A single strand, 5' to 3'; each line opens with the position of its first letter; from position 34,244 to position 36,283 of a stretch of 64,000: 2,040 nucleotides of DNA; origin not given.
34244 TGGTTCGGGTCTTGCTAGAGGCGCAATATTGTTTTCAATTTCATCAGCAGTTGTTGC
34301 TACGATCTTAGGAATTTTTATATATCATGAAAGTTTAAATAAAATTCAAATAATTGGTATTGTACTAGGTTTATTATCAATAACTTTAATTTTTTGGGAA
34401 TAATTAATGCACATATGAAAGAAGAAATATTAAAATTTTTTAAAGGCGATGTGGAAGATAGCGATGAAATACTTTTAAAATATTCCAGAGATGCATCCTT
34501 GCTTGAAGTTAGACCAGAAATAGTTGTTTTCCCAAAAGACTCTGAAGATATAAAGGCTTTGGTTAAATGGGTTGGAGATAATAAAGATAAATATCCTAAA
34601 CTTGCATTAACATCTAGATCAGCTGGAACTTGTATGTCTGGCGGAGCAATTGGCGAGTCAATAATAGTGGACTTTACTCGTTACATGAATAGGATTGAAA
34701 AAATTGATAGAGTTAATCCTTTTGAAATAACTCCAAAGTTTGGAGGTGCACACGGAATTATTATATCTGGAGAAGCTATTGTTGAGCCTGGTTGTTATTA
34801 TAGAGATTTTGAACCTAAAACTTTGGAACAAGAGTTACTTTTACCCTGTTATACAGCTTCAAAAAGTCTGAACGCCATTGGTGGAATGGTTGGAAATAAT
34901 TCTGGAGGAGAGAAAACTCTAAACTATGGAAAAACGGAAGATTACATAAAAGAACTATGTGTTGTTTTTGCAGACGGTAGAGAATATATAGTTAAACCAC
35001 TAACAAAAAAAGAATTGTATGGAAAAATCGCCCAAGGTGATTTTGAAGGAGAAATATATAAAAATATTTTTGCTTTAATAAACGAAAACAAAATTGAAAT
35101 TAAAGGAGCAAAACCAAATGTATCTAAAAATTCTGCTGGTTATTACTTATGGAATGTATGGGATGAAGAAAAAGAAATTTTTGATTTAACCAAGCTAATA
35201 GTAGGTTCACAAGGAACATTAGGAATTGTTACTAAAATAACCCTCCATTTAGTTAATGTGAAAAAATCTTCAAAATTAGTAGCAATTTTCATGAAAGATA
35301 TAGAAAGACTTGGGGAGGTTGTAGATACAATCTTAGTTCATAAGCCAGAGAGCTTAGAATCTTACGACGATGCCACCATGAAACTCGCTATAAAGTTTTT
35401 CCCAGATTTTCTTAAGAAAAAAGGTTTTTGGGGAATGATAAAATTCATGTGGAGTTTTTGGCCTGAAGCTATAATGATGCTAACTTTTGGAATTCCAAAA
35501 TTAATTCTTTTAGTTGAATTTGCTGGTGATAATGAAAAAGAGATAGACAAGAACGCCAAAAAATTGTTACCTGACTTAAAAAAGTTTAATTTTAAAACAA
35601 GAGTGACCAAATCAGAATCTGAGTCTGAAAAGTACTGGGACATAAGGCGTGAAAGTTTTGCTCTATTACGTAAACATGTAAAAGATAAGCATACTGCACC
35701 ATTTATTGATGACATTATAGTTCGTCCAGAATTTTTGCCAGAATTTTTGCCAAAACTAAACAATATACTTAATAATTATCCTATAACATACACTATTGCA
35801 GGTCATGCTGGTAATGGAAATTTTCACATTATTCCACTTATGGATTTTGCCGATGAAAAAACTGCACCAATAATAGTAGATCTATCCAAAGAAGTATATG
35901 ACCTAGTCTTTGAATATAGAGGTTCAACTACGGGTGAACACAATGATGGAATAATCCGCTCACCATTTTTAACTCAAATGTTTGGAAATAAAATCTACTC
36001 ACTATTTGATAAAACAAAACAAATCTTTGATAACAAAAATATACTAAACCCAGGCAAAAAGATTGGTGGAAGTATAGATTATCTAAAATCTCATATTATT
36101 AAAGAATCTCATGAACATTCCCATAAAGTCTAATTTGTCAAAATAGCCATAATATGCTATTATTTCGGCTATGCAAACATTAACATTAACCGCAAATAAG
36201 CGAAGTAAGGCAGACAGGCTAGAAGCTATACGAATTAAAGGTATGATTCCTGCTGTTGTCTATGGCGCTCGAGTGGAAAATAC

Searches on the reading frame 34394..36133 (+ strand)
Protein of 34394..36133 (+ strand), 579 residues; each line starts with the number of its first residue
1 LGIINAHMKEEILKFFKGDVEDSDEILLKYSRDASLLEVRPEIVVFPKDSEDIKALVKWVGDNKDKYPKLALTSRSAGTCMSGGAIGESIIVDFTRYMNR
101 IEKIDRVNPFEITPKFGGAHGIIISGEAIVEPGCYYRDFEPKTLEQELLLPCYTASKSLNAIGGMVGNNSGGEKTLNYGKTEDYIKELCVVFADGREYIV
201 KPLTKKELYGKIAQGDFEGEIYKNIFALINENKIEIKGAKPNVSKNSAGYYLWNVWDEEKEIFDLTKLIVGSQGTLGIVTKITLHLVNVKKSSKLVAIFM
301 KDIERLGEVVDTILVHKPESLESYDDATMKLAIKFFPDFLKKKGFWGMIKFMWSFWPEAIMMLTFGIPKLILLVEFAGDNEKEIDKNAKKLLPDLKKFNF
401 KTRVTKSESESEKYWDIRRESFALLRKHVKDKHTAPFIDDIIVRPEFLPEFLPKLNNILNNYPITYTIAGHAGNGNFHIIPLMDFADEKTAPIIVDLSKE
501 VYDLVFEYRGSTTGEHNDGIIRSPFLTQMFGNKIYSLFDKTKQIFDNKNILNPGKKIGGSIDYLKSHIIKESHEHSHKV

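Call 86: search_protein_families(library=pfam, proteins=[window:34394-36133:+], max_evalue=0.00001)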
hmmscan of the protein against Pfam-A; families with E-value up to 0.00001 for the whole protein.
window:34394-36133:+ (579 aa): 2 families
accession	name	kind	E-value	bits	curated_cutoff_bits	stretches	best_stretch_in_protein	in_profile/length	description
PF02913.24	FAD-oxidase_C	-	2.7e-40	139.1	21.2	1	291-555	3-247/248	FAD linked oxidases, C-terminal domain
PF01565.28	FAD_binding_4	-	7.3e-21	74.8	26.4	1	41-196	1-134/139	FAD binding domain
